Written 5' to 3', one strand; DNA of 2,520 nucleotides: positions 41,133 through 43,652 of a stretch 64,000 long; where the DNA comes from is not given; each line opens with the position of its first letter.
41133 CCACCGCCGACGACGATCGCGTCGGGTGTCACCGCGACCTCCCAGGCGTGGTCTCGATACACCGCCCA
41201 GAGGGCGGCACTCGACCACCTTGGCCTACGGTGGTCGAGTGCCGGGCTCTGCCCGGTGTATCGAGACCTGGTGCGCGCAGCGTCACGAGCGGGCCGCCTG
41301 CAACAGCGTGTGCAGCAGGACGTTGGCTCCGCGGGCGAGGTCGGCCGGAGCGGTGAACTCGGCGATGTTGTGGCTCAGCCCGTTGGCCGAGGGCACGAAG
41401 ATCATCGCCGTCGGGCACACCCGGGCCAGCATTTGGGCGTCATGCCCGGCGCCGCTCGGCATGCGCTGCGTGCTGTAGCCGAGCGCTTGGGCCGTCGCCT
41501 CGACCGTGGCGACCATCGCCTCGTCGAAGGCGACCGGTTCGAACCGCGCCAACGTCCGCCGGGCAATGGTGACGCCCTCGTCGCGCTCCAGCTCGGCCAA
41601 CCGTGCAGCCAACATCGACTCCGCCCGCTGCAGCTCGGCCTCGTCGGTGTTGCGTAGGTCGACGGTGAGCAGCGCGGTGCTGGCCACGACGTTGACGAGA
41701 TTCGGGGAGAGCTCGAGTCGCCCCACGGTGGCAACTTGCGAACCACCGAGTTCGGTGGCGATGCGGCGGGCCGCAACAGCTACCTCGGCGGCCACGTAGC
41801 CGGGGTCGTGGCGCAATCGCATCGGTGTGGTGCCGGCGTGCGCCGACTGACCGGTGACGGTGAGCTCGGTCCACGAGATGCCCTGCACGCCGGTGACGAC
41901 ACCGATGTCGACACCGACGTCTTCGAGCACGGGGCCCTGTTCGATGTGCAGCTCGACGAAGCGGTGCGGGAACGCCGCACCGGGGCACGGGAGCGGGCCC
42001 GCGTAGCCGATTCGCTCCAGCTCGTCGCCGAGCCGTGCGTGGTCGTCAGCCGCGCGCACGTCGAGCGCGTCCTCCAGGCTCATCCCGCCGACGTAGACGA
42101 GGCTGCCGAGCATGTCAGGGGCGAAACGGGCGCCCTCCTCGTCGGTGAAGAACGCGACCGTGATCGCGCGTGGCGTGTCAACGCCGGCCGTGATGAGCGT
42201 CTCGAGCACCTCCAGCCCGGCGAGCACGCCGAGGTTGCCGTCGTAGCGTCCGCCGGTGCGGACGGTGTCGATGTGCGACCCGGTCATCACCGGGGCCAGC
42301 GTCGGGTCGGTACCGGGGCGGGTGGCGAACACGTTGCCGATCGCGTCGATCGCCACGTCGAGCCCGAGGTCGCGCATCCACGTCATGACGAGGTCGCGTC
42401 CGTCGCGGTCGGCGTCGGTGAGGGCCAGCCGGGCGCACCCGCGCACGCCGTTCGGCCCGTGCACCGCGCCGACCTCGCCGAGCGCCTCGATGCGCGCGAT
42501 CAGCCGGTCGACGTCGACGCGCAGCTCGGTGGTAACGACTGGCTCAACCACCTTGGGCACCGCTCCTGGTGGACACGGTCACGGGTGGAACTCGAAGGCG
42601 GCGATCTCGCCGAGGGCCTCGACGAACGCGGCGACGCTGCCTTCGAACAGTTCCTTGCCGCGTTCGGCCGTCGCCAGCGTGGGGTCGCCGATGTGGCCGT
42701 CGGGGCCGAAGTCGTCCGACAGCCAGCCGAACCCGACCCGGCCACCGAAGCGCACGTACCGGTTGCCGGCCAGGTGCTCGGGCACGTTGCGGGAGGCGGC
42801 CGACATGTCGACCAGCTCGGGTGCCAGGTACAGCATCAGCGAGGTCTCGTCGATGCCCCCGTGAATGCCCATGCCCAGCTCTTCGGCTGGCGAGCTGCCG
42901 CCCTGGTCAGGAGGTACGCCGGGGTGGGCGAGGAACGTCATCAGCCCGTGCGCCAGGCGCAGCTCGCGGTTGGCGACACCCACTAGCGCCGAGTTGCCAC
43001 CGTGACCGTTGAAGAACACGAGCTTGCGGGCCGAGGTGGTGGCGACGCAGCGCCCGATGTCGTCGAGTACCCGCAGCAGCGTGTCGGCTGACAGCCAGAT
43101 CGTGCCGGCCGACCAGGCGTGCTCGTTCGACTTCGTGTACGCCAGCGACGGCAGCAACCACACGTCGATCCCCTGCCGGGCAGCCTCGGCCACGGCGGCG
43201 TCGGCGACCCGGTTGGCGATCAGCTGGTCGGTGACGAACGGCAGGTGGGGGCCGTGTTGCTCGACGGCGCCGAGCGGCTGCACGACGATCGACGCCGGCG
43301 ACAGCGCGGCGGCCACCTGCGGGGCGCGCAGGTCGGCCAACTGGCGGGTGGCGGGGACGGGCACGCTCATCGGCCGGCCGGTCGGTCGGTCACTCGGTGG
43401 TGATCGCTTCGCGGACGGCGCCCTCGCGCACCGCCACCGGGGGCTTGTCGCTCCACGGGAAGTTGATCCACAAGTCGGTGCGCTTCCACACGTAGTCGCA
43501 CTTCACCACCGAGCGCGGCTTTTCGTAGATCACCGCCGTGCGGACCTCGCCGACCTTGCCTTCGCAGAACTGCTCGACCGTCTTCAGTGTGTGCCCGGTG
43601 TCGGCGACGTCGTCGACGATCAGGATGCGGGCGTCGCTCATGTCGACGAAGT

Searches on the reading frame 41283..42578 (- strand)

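Call 60: search_protein_families(library=pfam, proteins=[window:41283-42578:-], max_evalue=0.0001)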
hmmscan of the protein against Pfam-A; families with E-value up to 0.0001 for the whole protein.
window:41283-42578:- (431 aa): 2 families
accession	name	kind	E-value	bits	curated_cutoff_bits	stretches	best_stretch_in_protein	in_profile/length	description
PF01546.33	Peptidase_M20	-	1.6e-28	100.4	24.6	1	99-426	2-205/206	Peptidase family M20/M25/M40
PF04389.22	Peptidase_M28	-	1.2e-06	28.8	21.3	1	82-163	1-77/193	Peptidase family M28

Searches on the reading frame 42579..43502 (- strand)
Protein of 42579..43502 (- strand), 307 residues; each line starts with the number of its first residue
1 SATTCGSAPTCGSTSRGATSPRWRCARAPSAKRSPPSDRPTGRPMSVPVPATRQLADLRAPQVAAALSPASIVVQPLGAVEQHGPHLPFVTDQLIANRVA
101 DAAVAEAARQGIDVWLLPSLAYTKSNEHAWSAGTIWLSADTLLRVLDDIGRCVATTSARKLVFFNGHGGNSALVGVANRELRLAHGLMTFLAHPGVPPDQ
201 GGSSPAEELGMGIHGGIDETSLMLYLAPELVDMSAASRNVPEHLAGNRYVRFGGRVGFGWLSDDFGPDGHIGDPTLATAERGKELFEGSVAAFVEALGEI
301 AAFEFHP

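Call 60: search_protein_families(library=pfam, proteins=[window:42579-43502:-], max_evalue=0.0001)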
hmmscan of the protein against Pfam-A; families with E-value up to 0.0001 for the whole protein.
window:42579-43502:- (307 aa): 1 family
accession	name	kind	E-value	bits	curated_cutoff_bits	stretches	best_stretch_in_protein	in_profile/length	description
PF02633.19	Creatininase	-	4.2e-65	219.9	31.3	1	57-297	2-238/238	Creatinine amidohydrolase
